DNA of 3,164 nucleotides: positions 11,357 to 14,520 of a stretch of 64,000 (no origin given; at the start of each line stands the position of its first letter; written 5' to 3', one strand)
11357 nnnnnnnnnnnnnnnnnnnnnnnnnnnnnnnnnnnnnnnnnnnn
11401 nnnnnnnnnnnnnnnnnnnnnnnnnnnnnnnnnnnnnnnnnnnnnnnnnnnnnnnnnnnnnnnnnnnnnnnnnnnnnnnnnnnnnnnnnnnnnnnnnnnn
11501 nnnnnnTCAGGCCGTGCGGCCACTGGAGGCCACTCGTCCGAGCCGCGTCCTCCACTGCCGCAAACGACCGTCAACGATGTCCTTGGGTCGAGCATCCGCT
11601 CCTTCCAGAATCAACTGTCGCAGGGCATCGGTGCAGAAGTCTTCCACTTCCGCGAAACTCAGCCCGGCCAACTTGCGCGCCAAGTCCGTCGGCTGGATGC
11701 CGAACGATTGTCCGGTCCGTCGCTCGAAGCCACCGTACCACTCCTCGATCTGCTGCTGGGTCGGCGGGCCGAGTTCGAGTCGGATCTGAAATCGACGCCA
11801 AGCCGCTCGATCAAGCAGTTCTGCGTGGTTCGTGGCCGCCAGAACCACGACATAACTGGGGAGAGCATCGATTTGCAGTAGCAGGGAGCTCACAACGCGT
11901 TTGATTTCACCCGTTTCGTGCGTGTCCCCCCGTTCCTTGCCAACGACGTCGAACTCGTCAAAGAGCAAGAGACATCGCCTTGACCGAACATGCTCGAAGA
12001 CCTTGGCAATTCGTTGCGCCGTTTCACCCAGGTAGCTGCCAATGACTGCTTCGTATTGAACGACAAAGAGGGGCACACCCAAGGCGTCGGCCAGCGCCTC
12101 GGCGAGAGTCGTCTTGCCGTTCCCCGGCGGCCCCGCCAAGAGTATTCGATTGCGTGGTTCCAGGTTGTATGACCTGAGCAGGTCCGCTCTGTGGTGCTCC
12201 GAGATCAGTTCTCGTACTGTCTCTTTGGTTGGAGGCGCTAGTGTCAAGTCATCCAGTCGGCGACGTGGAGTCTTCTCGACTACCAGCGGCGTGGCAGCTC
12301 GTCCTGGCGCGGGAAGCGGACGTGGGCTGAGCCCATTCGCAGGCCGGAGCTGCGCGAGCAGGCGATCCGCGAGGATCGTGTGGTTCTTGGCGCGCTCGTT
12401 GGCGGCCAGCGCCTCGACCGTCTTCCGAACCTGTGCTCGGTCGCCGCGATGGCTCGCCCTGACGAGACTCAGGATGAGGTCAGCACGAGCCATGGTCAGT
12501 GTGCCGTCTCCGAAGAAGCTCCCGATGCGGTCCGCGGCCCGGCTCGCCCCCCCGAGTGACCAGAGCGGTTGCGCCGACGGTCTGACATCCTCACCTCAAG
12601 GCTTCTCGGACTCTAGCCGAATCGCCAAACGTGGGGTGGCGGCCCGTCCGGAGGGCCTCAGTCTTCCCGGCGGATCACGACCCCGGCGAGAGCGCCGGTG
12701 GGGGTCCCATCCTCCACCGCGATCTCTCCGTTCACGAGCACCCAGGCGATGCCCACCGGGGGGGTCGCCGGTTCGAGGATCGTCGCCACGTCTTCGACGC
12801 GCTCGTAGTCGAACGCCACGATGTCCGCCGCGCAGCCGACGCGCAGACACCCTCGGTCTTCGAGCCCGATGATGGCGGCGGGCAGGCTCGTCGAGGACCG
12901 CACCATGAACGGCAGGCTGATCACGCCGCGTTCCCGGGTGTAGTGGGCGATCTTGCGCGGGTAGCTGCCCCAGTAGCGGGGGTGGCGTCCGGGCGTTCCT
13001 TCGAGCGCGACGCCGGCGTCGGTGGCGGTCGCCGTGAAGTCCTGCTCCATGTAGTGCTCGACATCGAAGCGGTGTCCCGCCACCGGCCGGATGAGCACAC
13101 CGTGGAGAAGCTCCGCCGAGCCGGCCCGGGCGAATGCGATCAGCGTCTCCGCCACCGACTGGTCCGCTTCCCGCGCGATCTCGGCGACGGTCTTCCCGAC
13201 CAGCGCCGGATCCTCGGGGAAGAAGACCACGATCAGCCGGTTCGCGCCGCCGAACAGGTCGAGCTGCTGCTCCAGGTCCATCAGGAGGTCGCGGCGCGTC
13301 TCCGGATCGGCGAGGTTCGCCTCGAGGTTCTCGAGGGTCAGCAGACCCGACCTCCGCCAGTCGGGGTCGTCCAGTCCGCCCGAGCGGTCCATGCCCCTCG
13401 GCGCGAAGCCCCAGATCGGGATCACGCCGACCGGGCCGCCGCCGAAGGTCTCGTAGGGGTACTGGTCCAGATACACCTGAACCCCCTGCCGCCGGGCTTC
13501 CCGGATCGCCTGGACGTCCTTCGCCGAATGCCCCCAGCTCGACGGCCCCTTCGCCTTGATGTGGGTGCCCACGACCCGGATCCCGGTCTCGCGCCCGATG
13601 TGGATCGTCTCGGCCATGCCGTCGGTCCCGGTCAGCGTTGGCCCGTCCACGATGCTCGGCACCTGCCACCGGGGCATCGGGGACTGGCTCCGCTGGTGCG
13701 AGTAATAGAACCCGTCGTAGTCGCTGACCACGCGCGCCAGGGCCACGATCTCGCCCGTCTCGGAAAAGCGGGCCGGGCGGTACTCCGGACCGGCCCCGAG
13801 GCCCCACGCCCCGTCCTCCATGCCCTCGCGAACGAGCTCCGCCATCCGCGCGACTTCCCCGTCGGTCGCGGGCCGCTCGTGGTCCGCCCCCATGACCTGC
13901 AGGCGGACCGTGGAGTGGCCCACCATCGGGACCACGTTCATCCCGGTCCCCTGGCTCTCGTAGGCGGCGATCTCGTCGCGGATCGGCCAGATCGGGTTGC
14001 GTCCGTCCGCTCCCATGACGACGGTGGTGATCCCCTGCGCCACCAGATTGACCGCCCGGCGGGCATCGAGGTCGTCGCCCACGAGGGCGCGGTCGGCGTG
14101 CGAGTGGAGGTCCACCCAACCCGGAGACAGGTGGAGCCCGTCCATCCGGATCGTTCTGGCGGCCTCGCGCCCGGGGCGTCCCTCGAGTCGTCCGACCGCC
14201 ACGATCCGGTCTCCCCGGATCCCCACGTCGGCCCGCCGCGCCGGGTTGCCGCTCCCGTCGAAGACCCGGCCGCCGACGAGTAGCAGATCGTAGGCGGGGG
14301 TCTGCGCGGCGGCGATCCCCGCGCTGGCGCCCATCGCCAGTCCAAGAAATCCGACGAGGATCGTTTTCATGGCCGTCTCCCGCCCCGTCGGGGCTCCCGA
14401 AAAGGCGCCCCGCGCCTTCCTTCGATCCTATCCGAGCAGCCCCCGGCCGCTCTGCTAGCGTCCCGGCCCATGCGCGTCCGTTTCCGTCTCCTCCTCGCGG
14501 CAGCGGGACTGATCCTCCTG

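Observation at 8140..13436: IetA/IetS-like (AAA+ ATPase + S8 subtilase) defence cassette inserted into a D-aminoacylase gene, bracketed by a 775-bp direct duplication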

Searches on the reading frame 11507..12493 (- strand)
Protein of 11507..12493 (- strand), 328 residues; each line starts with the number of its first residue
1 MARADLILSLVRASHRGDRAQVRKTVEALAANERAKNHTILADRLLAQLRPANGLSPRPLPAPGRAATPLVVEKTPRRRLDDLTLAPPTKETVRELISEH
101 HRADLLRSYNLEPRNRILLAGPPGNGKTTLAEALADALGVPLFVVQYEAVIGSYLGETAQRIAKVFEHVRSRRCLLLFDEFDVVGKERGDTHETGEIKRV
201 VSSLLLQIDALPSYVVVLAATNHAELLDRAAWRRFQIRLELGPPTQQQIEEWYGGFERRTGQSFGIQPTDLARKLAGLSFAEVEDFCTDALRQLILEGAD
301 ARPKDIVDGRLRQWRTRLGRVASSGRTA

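Call 5: search_protein_families(library=padloc, proteins=[window:11507-12493:-], max_evalue=0.01)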
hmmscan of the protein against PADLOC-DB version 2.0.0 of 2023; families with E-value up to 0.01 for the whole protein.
window:11507-12493:- (328 aa): 9 families
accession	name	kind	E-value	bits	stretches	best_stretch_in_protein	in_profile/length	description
PDLC04232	IetA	-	7e-141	467.4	1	1-320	1-322/330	-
PDLC04231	IetA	-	8.5e-89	295.8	1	1-249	1-252/262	-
PDLC02196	IetA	-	1.2e-74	250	1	4-301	4-308/374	-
PDLC02195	IetA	-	7e-63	211.3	1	84-300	107-322/395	-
PDLC00914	TRIP13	-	4.9e-13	47.2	1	95-251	51-225/302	TRIP13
PDLC00915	TRIP13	-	1.6e-09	35.6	1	117-251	66-218/302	TRIP13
PDLC04140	mad8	-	0.00038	18.1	1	110-141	23-54/314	mads_8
PDLC05079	PDC-S73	-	0.00095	16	1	110-135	187-212/752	-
PDLC01515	Csx3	-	0.0058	14.2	0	113-138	5-30/183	"CAS-I,CAS-III; associated"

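Call 6: search_protein_families(library=pfam, proteins=[window:11507-12493:-], max_evalue=0.01)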
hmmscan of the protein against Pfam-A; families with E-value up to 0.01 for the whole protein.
window:11507-12493:- (328 aa): 14 families
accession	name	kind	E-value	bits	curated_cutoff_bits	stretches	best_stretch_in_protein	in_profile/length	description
PF00004.35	AAA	-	6.6e-30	104.7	21.2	1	117-242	1-130/131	ATPase family associated with various cellular activities (AAA)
PF05729.18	NACHT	-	1.1e-05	25.7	26.7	0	116-138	2-24/167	NACHT domain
PF07728.20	AAA_5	-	1.8e-05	25.2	22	1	117-149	2-35/139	AAA domain (dynein-related subfamily)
PF13238.12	AAA_18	-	2.1e-05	25.4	29.4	1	117-185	1-67/128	AAA domain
PF13521.12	AAA_28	-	4.1e-05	24.3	27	1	116-143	1-28/164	AAA domain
PF05496.18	RuvB_N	-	6.5e-05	23.2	27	1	112-143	31-62/159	Holliday junction DNA helicase RuvB P-loop domain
PF20720.3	nSTAND3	-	0.00015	21.9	27.2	1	111-201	14-92/155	Novel STAND NTPase 3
PF13671.12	AAA_33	-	0.0011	19.7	27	1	117-164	2-47/143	AAA domain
PF13191.12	AAA_16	-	0.0017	19.3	32.6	1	113-143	24-55/167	AAA ATPase domain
PF13481.12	AAA_25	-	0.0021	18.2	27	1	111-210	30-140/195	AAA domain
PF13401.12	AAA_22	-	0.0023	18.7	27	0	116-142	7-36/130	AAA domain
PF01057.23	Parvo_NS1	-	0.0023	17.4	20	1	111-138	110-137/271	Parvovirus non-structural protein NS1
PF02367.23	TsaE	-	0.0055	17.1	26.6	0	110-140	17-47/128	Threonylcarbamoyl adenosine biosynthesis protein TsaE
PF19263.5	DUF5906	-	0.0089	17.1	27.6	0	119-222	1-101/114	Family of unknown function (DUF5906)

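Call 36: search_protein_families(library=ncbifam, proteins=[window:11507-12493:-], max_evalue=0.001)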
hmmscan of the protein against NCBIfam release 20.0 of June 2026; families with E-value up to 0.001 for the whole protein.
window:11507-12493:- (328 aa): 22 families
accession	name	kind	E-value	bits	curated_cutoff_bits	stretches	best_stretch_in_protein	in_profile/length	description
NF042959.1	IteA_antiphage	equivalog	1.4e-64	218.6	510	1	46-302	57-312/367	anti-phage ATPase IteA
TIGR01243.1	CDC48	subfamily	5.8e-23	81.1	802.65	1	76-297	448-675/733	CDC48 family AAA ATPase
TIGR01241.2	FtsH_fam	equivalog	7.7e-23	81.1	600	1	117-290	198-378/598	ATP-dependent zinc metalloprotease FtsH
NF003069.1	PRK03992.1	subfamily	6.5e-22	78.2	500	1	92-293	142-351/379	proteasome-activating nucleotidase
TIGR01242.2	TIGR01242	subfamily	4.7e-21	75.2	500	1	72-292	105-333/362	proteasome-activating nucleotidase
NF047748.1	PrtsmActNtasePan1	equivalog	1.9e-19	70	750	1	70-291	137-366/405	proteasome-activating nucleotidase Pan1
NF041006.2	cell_div_CdvC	equivalog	4.4e-19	68.6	650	1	68-294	90-322/370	cell division protein CdvC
NF047747.1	PrtsmActNtasePan2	equivalog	1.7e-18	67.1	700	1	70-291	140-369/397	proteasome-activating nucleotidase Pan2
NF008004.0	PRK10733.1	equivalog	1.8e-18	65.9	1008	1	81-290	152-368/644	ATP-dependent zinc metalloprotease FtsH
TIGR03689.1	pup_AAA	equivalog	2.3e-16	59.6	504.75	1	66-252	167-373/512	proteasome ATPase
TIGR03922.1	T7SS_EccA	equivalog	5.4e-08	31.8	466.65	1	115-223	313-425/557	type VII secretion AAA-ATPase EccA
NF003229.0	PRK04195.1-5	equivalog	2.8e-07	29.6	280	1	112-201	43-131/413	replication factor C large subunit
NF003230.0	PRK04195.1-6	equivalog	4.3e-06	25.7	441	1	73-186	6-112/494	replication factor C large subunit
NF003745.1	PRK05342.1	equivalog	2e-05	23.7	359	1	115-186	110-188/418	ATP-dependent Clp protease ATP-binding subunit ClpX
TIGR00635.1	ruvB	equivalog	3.6e-05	22.9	299.05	1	112-146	28-62/305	Holliday junction branch migration DNA helicase RuvB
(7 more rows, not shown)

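Call 38: search_solved_structures(query=window:11507-12493:-, max_evalue=1e-10)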
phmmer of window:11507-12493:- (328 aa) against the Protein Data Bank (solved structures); distinct sequences matched with E-value up to 1e-10: 259 (the best 60 are shown).
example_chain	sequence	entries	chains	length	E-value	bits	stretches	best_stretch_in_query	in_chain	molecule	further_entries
7t3i_A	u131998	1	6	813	5.6e-41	144.4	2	56-278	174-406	Rix7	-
6mat_A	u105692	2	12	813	1.5e-40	143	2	56-278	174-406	Rix7 mutant | Rix7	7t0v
9ox9_A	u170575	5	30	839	2e-39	139.2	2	102-294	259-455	vesicle-fusing ATPase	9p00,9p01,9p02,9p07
7wd3_A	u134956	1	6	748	1.5e-38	136.4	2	110-302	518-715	ATPase family gene 2 protein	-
7nku_A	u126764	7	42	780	1.7e-38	136.2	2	110-302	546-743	ATPase family gene 2 protein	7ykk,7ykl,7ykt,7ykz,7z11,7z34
5vc7_A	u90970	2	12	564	1.8e-38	136.1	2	73-302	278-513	VCP-like ATPase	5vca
5g4g_A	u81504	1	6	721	2.2e-38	135.8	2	73-302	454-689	VCP-LIKE ATPASE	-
5g4f_A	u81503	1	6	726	2.3e-38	135.8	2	73-302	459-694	VCP-LIKE ATPASE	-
7swl_A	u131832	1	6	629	2.9e-38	135.5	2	114-278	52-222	Rix7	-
7wub_D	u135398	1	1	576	3.7e-38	135.1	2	101-247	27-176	Transitional endoplasmic reticulum ATPase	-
7wub_C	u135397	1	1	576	4e-38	135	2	101-247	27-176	Transitional endoplasmic reticulum ATPase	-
6mck_A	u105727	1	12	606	5.2e-38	134.6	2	103-247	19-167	Transitional endoplasmic reticulum ATPase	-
6chs_H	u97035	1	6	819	6.7e-38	134.3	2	93-300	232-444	Putative cell division control protein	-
5c18_A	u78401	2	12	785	7.6e-38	134.1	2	101-247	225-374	Transitional endoplasmic reticulum ATPase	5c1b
7rlj_A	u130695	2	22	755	9.8e-38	133.7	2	101-247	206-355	Transitional endoplasmic reticulum ATPase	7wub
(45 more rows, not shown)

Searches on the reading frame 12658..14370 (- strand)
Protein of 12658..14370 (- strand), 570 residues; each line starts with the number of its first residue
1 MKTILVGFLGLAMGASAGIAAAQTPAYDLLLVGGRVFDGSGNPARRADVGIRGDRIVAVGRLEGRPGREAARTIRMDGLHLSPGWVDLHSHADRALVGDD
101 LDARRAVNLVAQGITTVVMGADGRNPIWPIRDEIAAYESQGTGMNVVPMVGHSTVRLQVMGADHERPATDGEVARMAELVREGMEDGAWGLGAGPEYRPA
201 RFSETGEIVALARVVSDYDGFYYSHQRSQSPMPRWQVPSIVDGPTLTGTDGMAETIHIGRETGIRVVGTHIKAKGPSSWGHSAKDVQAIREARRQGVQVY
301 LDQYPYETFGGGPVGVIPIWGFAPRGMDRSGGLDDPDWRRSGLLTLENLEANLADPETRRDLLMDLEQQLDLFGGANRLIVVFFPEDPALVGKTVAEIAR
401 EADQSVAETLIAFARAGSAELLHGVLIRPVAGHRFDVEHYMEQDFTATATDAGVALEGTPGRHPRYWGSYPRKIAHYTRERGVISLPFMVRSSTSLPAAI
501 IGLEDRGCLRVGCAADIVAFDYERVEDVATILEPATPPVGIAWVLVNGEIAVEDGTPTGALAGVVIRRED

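Call 5: search_protein_families(library=padloc, proteins=[window:12658-14370:-], max_evalue=0.01)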
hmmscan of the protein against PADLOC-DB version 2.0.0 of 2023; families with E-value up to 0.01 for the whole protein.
window:12658-14370:- (570 aa): 0 families

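Call 6: search_protein_families(library=pfam, proteins=[window:12658-14370:-], max_evalue=0.01)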
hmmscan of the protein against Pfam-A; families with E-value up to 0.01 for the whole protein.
window:12658-14370:- (570 aa): 2 families
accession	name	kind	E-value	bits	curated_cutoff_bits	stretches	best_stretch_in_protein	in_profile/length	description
PF07969.17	Amidohydro_3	-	5.8e-17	62.7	29.7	2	449-551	372-471/472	Amidohydrolase family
PF01979.26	Amidohydro_1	-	2.9e-07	30.5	25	1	465-550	259-344/345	Amidohydrolase family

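Call 7: find_encoding_contigs(protein=window:12658-14370:-, flank=10000, max_places=8)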
Protein window:12658-14370:- (570 aa): no gene with exactly this product is on record in the collection.

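Call 9: find_related_loci(query=window:12658-14370:-, collection=genome_contigs, flank=10000)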
Query window:12658-14370:- (570 aa) in genome_contigs; peptide patterns used: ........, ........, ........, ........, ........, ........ (x = any residue, [..] = any of these).
228 stretches matched a pattern; 140 encode a relative of the query (tblastn E <= 1e-3); the best 80 are kept; 80 distinct loci.
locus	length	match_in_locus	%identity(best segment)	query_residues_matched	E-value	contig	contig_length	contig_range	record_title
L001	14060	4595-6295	89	1-570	0e+0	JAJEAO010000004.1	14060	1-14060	MAG: Acidobacteria bacterium isolate jk18x7bins.57 k141_430956, whole genome shotgun sequence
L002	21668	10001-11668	88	11-568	0e+0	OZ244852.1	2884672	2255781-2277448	MAG: Candidatus Marinacidobacterium sp. isolate 34e67afb-3082-42f3-874a-0e4defdb0d22 genome assembly, chromosome: 1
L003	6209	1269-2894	85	27-568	0e+0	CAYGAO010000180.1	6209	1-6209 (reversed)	MAG TPA_asm: uncultured Acidobacteriota bacterium isolate ERP110561_co1_40 genome assembly, contig: NODE_8087_length_620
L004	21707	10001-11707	80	1-568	0e+0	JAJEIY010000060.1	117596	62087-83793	MAG: Acidobacteria bacterium isolate p16x63bins.69 k141_622862, whole genome shotgun sequence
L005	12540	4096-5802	80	1-568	0e+0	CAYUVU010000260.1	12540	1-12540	MAG TPA_asm: uncultured Acidobacteriota bacterium isolate SRP338948_co1_9 genome assembly, contig: k141_330507, whole ge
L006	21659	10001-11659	83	11-563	0e+0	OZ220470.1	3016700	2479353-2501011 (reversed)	MAG: Vicinamibacteria bacterium isolate 188da4bf-f1c8-4219-a28b-c38109137c31 genome assembly, chromosome: 1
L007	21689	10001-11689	81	6-568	0e+0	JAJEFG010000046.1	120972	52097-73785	MAG: Acidobacteria bacterium isolate p16x43bins.1 k141_865377, whole genome shotgun sequence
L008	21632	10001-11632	83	25-568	0e+0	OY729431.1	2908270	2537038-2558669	MAG: Vicinamibacteria bacterium isolate 6b1ebb23-bf14-4213-9fd5-2478dc99539b genome assembly, chromosome: 1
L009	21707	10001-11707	80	1-568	0e+0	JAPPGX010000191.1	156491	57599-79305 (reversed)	MAG: Acidobacteriota bacterium isolate RHO1_bin_67 NODE_190_length_156491_cov_26.856254, whole genome shotgun sequence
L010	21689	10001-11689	80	6-568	0e+0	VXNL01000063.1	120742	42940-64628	MAG: Acidobacteria bacterium isolate SB0661_bin_8 NODE_180_length_120742_cov_238.748921, whole genome shotgun sequence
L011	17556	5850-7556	80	1-568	0e+0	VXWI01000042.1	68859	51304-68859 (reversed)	MAG: Acidobacteria bacterium isolate SB0668_bin_14 NODE_203_length_68859_cov_14.902230, whole genome shotgun sequence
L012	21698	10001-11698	78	8-568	0e+0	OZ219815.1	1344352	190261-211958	MAG: Vicinamibacteria bacterium isolate 9f2a63bf-6400-4679-989b-6d6b125ab8ea genome assembly, chromosome: 1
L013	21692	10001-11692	79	10-568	0e+0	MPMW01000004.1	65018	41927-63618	MAG: Acidobacteria bacterium bin61 NODE_781_length_65018_cov_16.3142_ID_1561, whole genome shotgun sequence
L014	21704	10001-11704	80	1-570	0e+0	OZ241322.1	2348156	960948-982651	MAG: Vicinamibacteria bacterium isolate e57db084-d0b4-413a-9b9d-0a793531acb6 genome assembly, chromosome: 1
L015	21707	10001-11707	78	1-568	0e+0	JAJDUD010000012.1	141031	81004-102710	MAG: Acidobacteria bacterium isolate jk18x1bzbins.64 k141_1169873, whole genome shotgun sequence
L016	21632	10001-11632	81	25-568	0e+0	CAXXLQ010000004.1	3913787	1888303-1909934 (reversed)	MAG: Vicinamibacteria bacterium isolate d0699c76-2533-4a58-a70c-6c423186d07a genome assembly, contig: contig_4, whole ge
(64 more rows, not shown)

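Call 32: find_related_loci(query=window:12658-14370:-, collection=metagenome_contigs, flank=10000)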
Query window:12658-14370:- (570 aa) in metagenome_contigs; peptide patterns used: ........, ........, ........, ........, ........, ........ (x = any residue, [..] = any of these).
232 stretches matched a pattern; 77 encode a relative of the query (tblastn E <= 1e-3); 77 distinct loci.
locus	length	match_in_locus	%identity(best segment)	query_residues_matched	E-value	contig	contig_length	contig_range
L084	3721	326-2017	79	10-568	0e+0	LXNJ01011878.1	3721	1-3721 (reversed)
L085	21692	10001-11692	79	10-568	0e+0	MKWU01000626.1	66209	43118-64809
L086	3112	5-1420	82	98-568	0e+0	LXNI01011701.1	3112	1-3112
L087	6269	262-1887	65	27-570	0e+0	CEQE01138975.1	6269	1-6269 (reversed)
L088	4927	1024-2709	62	9-570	0e+0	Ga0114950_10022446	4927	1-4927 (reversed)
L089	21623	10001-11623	64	27-570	0e+0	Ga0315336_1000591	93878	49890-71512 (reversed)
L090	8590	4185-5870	62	9-570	0e+0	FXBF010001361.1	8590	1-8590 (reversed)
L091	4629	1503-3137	63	21-570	0e+0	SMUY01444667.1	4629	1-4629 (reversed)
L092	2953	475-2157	61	9-569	0e+0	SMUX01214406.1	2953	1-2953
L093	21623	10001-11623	63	27-570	0e+0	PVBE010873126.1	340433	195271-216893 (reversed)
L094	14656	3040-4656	63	27-568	0e+0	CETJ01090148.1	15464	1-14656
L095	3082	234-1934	60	1-570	0e+0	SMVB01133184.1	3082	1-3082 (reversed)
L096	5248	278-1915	61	24-570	0e+0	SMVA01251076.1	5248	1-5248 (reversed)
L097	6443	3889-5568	60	8-570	0e+0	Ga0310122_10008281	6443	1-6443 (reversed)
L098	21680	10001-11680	60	8-570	0e+0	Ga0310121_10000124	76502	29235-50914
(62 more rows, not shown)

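Call 35: search_protein_families(library=pfam, proteins=[L002:11742-14915:-, L002:15884-16996:-, L002:15453-15848:-, L007:11984-12421:+, L012:12040-12438:+, L016:12042-12440:+, L004:11884-12513:+, L006:12484-13557:+], max_evalue=0.001)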
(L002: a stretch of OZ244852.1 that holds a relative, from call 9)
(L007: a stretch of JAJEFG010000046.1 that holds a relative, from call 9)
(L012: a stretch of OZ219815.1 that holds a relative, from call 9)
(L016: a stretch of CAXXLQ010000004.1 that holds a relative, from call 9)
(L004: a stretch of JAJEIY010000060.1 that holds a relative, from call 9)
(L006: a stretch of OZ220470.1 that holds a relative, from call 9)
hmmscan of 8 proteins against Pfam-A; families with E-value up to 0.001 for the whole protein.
L002:11742-14915:- (1057 aa): 4 families
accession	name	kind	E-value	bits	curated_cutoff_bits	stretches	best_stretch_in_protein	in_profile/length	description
PF25183.1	OMP_b-brl_4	-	2.4e-86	291.3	30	2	456-1050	153-838/838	Outer membrane beta barrel domain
PF13620.12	CarboxypepD_reg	-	2.5e-19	69.8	32.3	1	111-191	1-81/82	Carboxypeptidase regulatory-like domain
PF00593.30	TonB_dep_Rec_b-barrel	-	5.7e-10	40.1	27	1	469-734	10-262/436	TonB dependent receptor-like, beta-barrel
PF13715.12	CarbopepD_reg_2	-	1.3e-09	38.4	32.2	1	112-192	1-77/88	CarboxypepD_reg-like domain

L002:15884-16996:- (370 aa): 1 family
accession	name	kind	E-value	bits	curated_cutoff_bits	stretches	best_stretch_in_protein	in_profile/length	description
PF00145.23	DNA_methylase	-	2.4e-40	139.4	22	1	9-353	21-322/324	C-5 cytosine-specific DNA methylase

L002:15453-15848:- (131 aa): 1 family
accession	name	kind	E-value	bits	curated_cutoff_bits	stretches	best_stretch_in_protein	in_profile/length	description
PF03852.21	Vsr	-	6.5e-25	87.2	27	1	1-61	13-73/74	DNA mismatch endonuclease Vsr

L007:11984-12421:+ (145 aa): 0 families

L012:12040-12438:+ (132 aa): 0 families

L016:12042-12440:+ (132 aa): 1 family
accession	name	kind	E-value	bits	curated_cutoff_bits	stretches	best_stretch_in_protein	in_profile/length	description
PF01850.27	PIN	-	2.2e-05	25.5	23.6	1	7-126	3-117/120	PIN domain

L004:11884-12513:+ (209 aa): 2 families
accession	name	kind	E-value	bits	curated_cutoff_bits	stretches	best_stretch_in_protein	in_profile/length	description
PF07228.17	SpoIIE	-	1.7e-06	28.5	25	1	127-205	102-190/192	Stage II sporulation protein E (SpoIIE)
PF13672.11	PP2C_2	-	6.7e-06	26.2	24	1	2-158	34-175/209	Protein phosphatase 2C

L006:12484-13557:+ (357 aa): 0 families

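Call 36: search_protein_families(library=ncbifam, proteins=[window:12658-14370:-], max_evalue=0.001)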
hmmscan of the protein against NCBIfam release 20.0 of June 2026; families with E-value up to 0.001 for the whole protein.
window:12658-14370:- (570 aa): 35 families (the best 25 are shown)
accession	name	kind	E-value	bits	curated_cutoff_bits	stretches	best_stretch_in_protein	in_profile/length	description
NF006560.0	PRK09061.1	subfamily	3.5e-46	157.6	340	2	20-308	19-294/517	amidohydrolase family protein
NF006689.0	PRK09237.1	equivalog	9.3e-18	63.9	371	1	26-121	2-94/383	amidohydrolase/deacetylase family metallohydrolase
NF004839.0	PRK06189.1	equivalog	3.2e-10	39.2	631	1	26-94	2-65/451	allantoinase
TIGR00857.1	pyrC_multi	subfamily_domain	3.3e-10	39.5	279.05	1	464-527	313-374/412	dihydroorotase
NF006559.0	PRK09060.1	equivalog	1.1e-09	37.2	482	1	26-92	4-65/444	dihydroorotase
TIGR03178.1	allantoinase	equivalog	1.6e-09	37.1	357.85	1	29-92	2-60/441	allantoinase AllB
NF005791.0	PRK07627.1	equivalog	1.8e-09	37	442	1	31-124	5-97/425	dihydroorotase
NF009941.0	PRK13404.1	subfamily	7.9e-09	34.7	647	1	25-143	2-117/478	dihydropyrimidinase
NF009060.0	PRK12394.1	equivalog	2.7e-08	33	442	1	27-119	3-90/381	metallo-dependent hydrolase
TIGR03121.1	one_C_dehyd_A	equivalog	7.5e-08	31.1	392.75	1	473-556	422-502/556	formylmethanofuran dehydrogenase subunit A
TIGR03583.1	EF_0837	hypoth_equivalog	1e-07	31.4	432.15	1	46-119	15-84/365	amidohydrolase/deacetylase family metallohydrolase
NF011990.0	PRK15446.2-6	subfamily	1.2e-07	30.8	233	0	477-526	319-369/390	alpha-D-ribose 1-methylphosphonate 5-triphosphate diphosphatase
NF006838.0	PRK09357.1-3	equivalog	1.6e-07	30.6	644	0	31-90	5-62/423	dihydroorotase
TIGR02318.1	phosphono_phnM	equivalog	1.8e-07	30.4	390.55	0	481-523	317-359/376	phosphonate metabolism protein PhnM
NF004636.0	PRK05985.1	subfamily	4.5e-07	29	408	1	44-114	15-83/398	amidohydrolase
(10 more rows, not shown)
